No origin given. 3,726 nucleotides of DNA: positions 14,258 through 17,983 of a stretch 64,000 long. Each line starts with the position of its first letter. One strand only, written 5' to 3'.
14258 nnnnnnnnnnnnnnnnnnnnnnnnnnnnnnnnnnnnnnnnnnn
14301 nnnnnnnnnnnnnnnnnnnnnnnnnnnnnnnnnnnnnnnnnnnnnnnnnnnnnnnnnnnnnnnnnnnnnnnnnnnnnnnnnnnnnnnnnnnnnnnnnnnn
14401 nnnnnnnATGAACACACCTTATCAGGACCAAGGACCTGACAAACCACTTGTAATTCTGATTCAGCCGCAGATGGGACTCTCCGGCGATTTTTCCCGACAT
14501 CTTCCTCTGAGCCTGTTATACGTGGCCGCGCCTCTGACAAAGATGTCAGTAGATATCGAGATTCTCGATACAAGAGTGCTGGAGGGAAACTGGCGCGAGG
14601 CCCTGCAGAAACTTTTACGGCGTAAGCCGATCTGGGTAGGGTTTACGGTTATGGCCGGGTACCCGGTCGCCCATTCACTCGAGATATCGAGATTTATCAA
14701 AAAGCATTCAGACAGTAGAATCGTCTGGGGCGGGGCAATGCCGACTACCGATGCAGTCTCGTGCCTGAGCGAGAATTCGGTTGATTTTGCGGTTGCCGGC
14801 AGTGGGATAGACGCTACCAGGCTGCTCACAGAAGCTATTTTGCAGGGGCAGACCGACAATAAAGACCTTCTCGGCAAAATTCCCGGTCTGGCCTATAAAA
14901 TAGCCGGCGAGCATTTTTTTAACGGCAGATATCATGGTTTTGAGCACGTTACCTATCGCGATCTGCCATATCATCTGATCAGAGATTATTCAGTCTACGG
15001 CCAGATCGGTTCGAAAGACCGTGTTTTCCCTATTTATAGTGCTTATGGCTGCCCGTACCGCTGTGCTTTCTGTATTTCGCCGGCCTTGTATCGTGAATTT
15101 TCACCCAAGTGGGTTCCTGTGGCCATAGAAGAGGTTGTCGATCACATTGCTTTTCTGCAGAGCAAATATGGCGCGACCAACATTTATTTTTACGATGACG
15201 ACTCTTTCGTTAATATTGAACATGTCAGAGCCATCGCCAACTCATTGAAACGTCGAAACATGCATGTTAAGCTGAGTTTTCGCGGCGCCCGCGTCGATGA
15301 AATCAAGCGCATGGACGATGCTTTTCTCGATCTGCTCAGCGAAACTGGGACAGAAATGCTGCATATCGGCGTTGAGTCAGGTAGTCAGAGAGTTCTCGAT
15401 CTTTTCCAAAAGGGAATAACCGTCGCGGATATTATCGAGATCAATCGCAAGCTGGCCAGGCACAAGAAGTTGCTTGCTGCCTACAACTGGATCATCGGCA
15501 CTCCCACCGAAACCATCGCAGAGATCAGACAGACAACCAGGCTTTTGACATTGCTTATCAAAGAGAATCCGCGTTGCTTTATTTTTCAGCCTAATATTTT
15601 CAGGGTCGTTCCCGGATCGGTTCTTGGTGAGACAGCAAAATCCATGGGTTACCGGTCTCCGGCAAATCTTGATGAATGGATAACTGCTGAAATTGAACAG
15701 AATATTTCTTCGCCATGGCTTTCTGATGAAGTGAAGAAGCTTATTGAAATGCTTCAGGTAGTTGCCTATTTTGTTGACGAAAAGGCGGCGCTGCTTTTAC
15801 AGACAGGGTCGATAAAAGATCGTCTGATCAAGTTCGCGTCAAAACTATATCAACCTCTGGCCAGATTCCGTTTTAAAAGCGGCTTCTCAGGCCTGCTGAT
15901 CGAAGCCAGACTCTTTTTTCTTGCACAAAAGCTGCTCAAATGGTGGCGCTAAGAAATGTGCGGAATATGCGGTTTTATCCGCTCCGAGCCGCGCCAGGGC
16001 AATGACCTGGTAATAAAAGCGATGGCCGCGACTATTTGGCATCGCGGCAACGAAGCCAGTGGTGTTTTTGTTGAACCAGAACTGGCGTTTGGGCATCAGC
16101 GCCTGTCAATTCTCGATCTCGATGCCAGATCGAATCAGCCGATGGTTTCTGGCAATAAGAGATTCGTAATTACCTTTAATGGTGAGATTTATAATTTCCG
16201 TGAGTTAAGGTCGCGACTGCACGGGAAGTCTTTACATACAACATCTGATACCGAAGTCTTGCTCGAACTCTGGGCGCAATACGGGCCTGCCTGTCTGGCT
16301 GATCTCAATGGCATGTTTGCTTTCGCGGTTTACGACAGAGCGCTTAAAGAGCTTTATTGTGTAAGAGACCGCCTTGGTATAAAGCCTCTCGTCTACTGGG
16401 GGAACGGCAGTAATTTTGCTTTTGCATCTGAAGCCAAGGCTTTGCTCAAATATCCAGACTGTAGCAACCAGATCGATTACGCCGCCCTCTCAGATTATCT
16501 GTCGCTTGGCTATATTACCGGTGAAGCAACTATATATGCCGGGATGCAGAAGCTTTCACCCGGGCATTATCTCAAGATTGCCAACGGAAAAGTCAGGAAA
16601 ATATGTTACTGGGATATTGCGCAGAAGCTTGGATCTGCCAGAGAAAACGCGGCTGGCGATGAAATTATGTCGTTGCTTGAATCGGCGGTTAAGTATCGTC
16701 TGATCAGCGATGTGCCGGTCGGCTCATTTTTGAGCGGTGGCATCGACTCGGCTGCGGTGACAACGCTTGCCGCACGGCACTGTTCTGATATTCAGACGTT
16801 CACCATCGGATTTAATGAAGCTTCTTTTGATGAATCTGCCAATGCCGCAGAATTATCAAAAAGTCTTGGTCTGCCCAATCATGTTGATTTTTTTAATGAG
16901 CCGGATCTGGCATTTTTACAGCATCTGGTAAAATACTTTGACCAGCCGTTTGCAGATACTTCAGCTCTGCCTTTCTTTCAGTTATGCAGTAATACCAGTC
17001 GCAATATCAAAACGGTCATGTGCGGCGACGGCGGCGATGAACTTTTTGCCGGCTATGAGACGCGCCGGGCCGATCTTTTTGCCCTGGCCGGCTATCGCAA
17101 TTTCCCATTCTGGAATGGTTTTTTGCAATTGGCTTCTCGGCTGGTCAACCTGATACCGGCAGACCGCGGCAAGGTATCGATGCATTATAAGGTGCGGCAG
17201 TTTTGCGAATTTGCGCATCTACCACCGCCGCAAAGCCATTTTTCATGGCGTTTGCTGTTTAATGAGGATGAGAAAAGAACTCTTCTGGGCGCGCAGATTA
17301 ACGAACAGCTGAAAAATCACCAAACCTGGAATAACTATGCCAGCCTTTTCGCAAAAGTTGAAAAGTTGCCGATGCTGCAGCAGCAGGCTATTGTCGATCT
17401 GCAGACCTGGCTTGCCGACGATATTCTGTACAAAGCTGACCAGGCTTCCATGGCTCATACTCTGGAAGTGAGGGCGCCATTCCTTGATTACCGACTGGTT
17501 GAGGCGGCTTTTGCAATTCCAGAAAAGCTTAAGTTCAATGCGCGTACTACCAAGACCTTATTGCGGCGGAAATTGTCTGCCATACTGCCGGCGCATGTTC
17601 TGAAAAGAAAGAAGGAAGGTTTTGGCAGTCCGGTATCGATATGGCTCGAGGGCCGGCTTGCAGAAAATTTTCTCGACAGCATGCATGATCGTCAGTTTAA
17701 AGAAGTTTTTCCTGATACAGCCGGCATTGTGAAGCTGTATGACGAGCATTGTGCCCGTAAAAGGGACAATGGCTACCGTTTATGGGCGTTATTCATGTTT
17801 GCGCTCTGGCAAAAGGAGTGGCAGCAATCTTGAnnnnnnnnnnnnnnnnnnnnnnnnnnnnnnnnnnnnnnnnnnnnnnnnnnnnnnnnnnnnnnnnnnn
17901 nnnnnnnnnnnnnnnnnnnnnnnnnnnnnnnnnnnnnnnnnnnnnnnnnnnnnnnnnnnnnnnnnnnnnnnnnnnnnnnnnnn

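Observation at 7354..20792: Envelope glycan or protein-glycosylation cluster built around three paralogous GT-C-like membrane proteins and a TMTC-like GT-C/TPR protein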

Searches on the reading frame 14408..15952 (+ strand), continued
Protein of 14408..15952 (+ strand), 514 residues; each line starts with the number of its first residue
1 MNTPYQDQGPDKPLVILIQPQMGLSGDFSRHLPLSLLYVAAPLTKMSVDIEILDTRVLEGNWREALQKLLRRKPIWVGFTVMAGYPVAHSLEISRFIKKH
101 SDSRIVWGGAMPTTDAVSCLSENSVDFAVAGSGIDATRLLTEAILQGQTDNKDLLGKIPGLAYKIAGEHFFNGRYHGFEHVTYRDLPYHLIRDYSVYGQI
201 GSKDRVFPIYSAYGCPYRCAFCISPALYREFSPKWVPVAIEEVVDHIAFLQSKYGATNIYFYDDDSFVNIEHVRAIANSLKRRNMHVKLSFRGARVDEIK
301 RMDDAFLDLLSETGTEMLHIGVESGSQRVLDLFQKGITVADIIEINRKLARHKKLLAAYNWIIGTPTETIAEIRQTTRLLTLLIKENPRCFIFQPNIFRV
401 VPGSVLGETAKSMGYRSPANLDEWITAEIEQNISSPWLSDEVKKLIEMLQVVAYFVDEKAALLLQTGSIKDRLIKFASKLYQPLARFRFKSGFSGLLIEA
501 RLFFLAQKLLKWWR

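Call 40: find_encoding_contigs(protein=P0323, flank=10000, max_places=1)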
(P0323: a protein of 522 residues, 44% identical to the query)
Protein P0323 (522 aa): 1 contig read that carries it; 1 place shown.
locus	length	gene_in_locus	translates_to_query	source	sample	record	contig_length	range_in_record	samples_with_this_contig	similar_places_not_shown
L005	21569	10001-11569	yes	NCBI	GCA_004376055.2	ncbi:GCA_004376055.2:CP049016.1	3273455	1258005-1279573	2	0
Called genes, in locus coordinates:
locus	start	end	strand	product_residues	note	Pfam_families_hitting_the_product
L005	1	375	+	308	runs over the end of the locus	PF00226:DnaJ (weak)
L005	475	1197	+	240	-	-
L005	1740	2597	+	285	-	PF01656:CbiA (weak), PF13614:AAA_31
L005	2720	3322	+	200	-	-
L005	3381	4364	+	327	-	PF00685:Sulfotransfer_1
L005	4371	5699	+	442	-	PF05050:Methyltransf_21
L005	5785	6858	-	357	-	PF04055:Radical_SAM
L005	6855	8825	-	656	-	-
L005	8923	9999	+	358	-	PF04055:Radical_SAM, PF13186:SPASM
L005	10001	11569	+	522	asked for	PF02310:B12-binding, PF04055:Radical_SAM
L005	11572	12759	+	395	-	PF01075:Glyco_transf_9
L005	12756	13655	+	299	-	PF00891:Methyltransf_2 (weak), PF13489:Methyltransf_23, PF08241:Methyltransf_11 (weak), PF08242:Methyltransf_12, PF13649:Methyltransf_25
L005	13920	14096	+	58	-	-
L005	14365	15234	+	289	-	PF13489:Methyltransf_23, PF02353:CMAS (weak), PF07021:MetW, PF08241:Methyltransf_11, PF08242:Methyltransf_12, PF13649:Methyltransf_25, PF13847:Methyltransf_31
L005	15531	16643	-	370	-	PF13353:Fer4_12 (faint), PF04055:Radical_SAM, PF13186:SPASM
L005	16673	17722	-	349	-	PF04055:Radical_SAM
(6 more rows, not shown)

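Call 44: find_related_loci(query=A4, collection=genome_contigs, flank=10000)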
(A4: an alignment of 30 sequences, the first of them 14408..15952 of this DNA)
Query A4 (514 aa) in genome_contigs; peptide patterns used: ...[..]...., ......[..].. (x = any residue, [..] = any of these).
600 stretches matched a pattern (row limit reached: there are more); 406 encode a relative of the query (tblastn E <= 1e-3); the best 80 are kept; 80 distinct loci.
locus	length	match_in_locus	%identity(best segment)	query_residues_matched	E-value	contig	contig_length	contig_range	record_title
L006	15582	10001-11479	43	15-505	5e-140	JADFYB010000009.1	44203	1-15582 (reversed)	MAG: Nitrospirae bacterium isolate nDJH6bin1 nDJH6_bin1_NODE_557_length_44203_cov_9.273081, whole genome shotgun sequenc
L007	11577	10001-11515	33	15-514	5e-92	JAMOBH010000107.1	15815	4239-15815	MAG: Magnetococcus sp. YQC-5 contig-110_886, whole genome shotgun sequence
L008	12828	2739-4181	28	15-512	1e-59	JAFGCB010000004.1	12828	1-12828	MAG: Candidatus Omnitrophota bacterium isolate Zod_Metabat.1076 k87_809097, whole genome shotgun sequence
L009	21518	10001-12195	27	15-509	7e-51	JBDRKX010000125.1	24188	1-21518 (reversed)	MAG: Elusimicrobiota bacterium isolate MEGAHIT-group-1.744 k141_11421688, whole genome shotgun sequence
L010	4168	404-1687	29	15-453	1e-47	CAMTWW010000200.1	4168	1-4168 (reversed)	MAG: uncultured Elusimicrobia bacterium isolate G04_MAG_00049 genome assembly, contig: G04_MAG_00049_000000000209, whole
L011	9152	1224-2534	27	12-452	2e-42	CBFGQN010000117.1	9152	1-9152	MAG TPA_asm: uncultured Ignavibacteria bacterium isolate SRR15517647_binner12_Refined_3 genome assembly, contig: ERZ2732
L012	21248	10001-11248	29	32-459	3e-45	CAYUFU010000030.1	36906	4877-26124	MAG TPA_asm: uncultured Chitinophagales bacterium isolate binchicken_co274_268 genome assembly, contig: NODE_2867_length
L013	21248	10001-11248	27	32-459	4e-41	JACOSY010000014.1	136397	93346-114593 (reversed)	MAG: Ignavibacteria bacterium isolate NC_groundwater_30_Pr7_B-0.1um_51_131 FFV18_Bp1_scaffold_209021, whole genome shotg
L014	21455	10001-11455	26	7-511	3e-38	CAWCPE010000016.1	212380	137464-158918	MAG: Terriglobia bacterium isolate MFD05512.bin.1.231 genome assembly, contig: contig_45619, whole genome shotgun sequen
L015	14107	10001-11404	29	14-492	1e-35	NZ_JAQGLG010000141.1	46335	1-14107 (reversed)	MAG: Sphingomonas bacterium isolate RYN_529 scaffold_4555700, whole genome shotgun sequence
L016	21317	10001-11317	28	5-452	6e-35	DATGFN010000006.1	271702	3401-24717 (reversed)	MAG TPA_asm: Terriglobia bacterium isolate SMAG_U9729 k141_1261597, whole genome shotgun sequence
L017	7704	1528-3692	27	32-455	3e-34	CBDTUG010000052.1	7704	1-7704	MAG TPA_asm: uncultured Thermoanaerobaculia bacterium isolate SRR7614707_binner12_Refined_9 genome assembly, contig: ERZ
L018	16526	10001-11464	24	15-512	1e-32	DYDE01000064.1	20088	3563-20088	MAG TPA_asm: Marinifilum sp. isolate IMS_BF NODE_561_length_20095_cov_5.18453, whole genome shotgun sequence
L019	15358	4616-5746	28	33-422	5e-32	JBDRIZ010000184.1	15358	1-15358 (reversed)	MAG: Candidatus Woesearchaeota archaeon isolate MEGAHIT-group-1.614 k141_9406303, whole genome shotgun sequence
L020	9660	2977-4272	26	12-457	3e-32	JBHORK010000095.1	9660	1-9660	Verrucomicrobiota bacterium isolate SAG AM-311-M03 NODE_95_length_9660_cov_17.350442, whole genome shotgun sequence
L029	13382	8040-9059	28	33-379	4e-27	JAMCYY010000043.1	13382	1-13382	MAG: Patescibacteria group bacterium isolate FK_Sedi_B_Bin.329 NODE_18082_length_13382_cov_5.70645, whole genome shotgun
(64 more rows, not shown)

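Call 46: find_encoding_contigs(protein=P0253, flank=10000, max_places=1)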
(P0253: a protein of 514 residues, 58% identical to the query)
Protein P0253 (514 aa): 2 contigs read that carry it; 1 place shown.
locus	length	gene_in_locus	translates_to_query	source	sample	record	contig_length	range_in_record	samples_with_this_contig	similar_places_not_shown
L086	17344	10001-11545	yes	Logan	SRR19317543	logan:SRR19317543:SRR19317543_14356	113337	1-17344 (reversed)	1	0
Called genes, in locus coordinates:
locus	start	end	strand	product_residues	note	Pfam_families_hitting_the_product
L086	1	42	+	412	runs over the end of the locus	PF01979:Amidohydro_1, PF07969:Amidohydro_3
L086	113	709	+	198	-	PF01323:DSBA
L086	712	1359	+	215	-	PF00293:NUDIX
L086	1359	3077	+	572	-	PF16949:ABC_tran_2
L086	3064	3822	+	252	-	PF00005:ABC_tran, PF13175:AAA_15 (faint), PF13304:AAA_21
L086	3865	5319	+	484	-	PF04542:Sigma70_r2, PF04539:Sigma70_r3, PF04545:Sigma70_r4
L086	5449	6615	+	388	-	PF03781:FGE-sulfatase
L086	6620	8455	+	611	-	PF00515:TPR_1 (faint), PF07719:TPR_2 (faint)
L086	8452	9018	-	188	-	PF08241:Methyltransf_11 (weak), PF13489:Methyltransf_23 (weak)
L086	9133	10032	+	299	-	PF13641:Glyco_tranf_2_3 (weak), PF00535:Glycos_transf_2, PF10111:Glyco_tranf_2_2 (weak)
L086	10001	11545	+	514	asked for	PF02310:B12-binding, PF13353:Fer4_12 (faint), PF04055:Radical_SAM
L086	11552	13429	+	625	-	PF13522:GATase_6, PF13537:GATase_7, PF00733:Asn_synthase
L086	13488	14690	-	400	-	PF00871:Acetate_kinase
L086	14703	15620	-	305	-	PF02737:3HCDH_N, PF00725:3HCDH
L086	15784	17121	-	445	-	PF03068:PAD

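Call 47: find_encoding_contigs(protein=P0269, flank=10000, max_places=1)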
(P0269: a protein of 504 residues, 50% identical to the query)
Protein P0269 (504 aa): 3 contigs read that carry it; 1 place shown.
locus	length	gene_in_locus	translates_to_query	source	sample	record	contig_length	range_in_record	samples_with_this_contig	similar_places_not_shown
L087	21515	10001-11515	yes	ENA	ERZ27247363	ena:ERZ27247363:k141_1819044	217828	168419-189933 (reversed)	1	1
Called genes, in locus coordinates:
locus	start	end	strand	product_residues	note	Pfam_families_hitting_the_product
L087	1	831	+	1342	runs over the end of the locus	PF00882:Zn_dep_PLPC (weak), PF00041:fn3 (weak), PF23608:Ig_ILCR1 (faint), PF24421:Ig_J (faint), PF00041:fn3 (weak), PF13620:CarboxypepD_reg, PF13715:CarbopepD_reg_2 (weak)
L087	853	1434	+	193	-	PF00881:Nitroreductase, PF14512:TM1586_NiRdase (weak)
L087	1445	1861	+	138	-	PF01894:YjbQ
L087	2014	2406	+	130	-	PF13412:HTH_24 (weak)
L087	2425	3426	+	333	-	PF01370:Epimerase, PF02719:Polysacc_synt_2, PF04321:RmlD_sub_bind, PF05368:NmrA, PF08659:KR (weak), PF01073:3Beta_HSD, PF13460:NAD_binding_10, PF16363:GDP_Man_Dehyd, +1 more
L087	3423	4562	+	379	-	PF01041:DegT_DnrJ_EryC1, PF00155:Aminotran_1_2, PF01053:Cys_Met_Meta_PP, PF01212:Beta_elim_lyase, PF00266:Aminotran_5 (weak)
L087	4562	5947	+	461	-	PF02310:B12-binding, PF04055:Radical_SAM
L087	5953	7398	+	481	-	PF00070:Pyr_redox (faint), PF01266:DAO (faint), PF01593:Amino_oxidase, PF03486:HI0933_like (faint), PF05834:Lycopene_cycl (faint), PF07992:Pyr_redox_2 (faint), PF12831:FAD_oxidored (faint), PF13450:NAD_binding_8, +1 more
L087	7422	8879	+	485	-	PF02310:B12-binding, PF04055:Radical_SAM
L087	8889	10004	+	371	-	PF11946:DUF3463 (faint), PF04055:Radical_SAM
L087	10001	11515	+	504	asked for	PF02310:B12-binding, PF13353:Fer4_12 (faint), PF04055:Radical_SAM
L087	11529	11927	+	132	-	PF04138:GtrA_DPMS_TM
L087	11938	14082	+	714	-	-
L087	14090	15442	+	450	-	PF01593:Amino_oxidase, PF13450:NAD_binding_8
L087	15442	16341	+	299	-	PF13489:Methyltransf_23, PF07021:MetW, PF08003:Methyltransf_9, PF13847:Methyltransf_31, PF08241:Methyltransf_11, PF08242:Methyltransf_12, PF13649:Methyltransf_25 (weak)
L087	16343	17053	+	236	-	PF00535:Glycos_transf_2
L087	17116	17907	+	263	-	PF00248:Aldo_ket_red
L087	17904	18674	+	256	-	PF02348:CTP_transf_3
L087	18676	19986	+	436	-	PF00202:Aminotran_3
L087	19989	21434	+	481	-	PF13302:Acetyltransf_3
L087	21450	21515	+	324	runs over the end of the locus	PF00583:Acetyltransf_1 (faint), PF13527:Acetyltransf_9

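Call 73: search_protein_families(library=pfam, proteins=[L004:16645-18246:+, L004:7826-9037:+, L087:11938-14082:+], max_evalue=0.01)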
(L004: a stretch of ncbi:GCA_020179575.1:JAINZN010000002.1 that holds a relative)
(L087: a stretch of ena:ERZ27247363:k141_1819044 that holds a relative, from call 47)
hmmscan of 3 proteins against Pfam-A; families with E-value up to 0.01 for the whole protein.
L004:16645-18246:+ (533 aa): 1 family
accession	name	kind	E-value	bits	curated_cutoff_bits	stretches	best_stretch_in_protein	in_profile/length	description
PF02366.24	PMT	-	0.00034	20.7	22.7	1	80-193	88-206/245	Dolichyl-phosphate-mannose-protein mannosyltransferase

L004:7826-9037:+ (403 aa): 0 families

L087:11938-14082:+ (714 aa): 0 families

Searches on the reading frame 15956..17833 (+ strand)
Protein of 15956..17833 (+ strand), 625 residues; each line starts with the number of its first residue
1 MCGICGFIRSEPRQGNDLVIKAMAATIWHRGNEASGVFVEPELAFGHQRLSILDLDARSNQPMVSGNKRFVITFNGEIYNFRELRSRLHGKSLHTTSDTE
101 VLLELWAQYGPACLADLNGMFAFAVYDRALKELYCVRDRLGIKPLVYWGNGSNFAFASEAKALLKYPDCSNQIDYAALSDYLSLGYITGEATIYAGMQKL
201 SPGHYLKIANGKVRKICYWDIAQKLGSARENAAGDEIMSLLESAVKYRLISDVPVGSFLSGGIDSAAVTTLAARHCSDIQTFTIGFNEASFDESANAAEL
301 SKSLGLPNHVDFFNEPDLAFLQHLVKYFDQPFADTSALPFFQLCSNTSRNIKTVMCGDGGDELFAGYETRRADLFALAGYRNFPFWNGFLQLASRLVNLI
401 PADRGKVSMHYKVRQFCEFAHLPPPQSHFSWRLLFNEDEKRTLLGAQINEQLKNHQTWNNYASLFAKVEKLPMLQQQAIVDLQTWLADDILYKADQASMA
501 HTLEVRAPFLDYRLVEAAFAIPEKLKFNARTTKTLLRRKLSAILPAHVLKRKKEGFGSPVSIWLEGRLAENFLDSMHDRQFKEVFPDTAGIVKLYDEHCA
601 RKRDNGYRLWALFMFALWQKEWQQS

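Call 3: search_protein_families(library=pfam, proteins=[window:15956-17833:+], max_evalue=0.01)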
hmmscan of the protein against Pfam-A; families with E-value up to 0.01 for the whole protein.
window:15956-17833:+ (625 aa): 6 families
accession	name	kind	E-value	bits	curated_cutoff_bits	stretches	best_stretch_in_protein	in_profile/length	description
PF00733.27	Asn_synthase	-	6e-85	286.4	21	1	237-619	2-353/354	Asparagine synthase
PF13537.11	GATase_7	-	1.9e-41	141.3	25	1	47-164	1-122/123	Glutamine amidotransferase domain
PF13522.11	GATase_6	-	5.9e-40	136.7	27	1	34-159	3-130/130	Glutamine amidotransferase domain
PF06508.19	QueC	-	7.5e-05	22.8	22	1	258-309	5-56/210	Queuosine biosynthesis protein QueC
PF02540.23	NAD_synthase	-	0.0025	17.4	21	1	237-325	5-93/242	NAD synthase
PF12481.13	DUF3700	-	0.0069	16.3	27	0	113-153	125-164/228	Aluminium induced protein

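Call 5: search_protein_families(library=ncbifam, proteins=[window:15956-17833:+], max_evalue=0.01)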
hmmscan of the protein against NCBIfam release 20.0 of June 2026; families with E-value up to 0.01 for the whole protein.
window:15956-17833:+ (625 aa): 12 families
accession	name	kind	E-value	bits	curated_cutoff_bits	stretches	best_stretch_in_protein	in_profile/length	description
TIGR03108.1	eps_aminotran_1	hypoth_equivalog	3.2e-150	501.8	816.9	1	1-616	1-622/628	XrtA/PEP-CTERM system amidotransferase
TIGR01536.1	asn_synth_AEB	equivalog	1.5e-130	436.7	267.1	1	2-556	1-517/517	asparagine synthase (glutamine-hydrolyzing)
TIGR03104.1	trio_amidotrans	equivalog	2.7e-102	342.9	570.1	2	1-368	1-381/589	N-acetylglutaminylglutamine amidotransferase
NF006949.0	PRK09431.1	equivalog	7.4e-83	278.9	499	3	1-166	1-168/554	asparagine synthase B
NF033535.1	lass_lactam_cya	exception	2.9e-73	247.5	525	2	1-375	1-387/668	lasso peptide isopeptide bond-forming cyclase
NF033561.1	macrolact_Ik_Al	subfamily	1.7e-22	79.8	300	1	144-555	104-491/561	albusnodin/ikarugamycin family macrolactam cyclase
TIGR01134.1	purF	equivalog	4.5e-12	46.1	350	1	43-163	66-199/432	amidophosphoribosyltransferase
NF001484.0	PRK00331.1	subfamily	7e-08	31.3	381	1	61-168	86-203/601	isomerizing glutamine--fructose-6-phosphate transaminase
TIGR01135.1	glmS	equivalog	3.1e-07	29.3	418.05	1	58-167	81-201/607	glutamine--fructose-6-phosphate transaminase (isomerizing)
TIGR00364.1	TIGR00364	equivalog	0.0003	20.4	150.3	1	258-310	4-56/201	7-cyano-7-deazaguanine synthase QueC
NF010587.0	PRK13980.1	equivalog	0.0028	16.9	255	1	232-310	13-91/267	NAD+ synthase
TIGR00552.1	nadE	equivalog_domain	0.0028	16.9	63.65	1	235-308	7-81/251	NAD(+) synthase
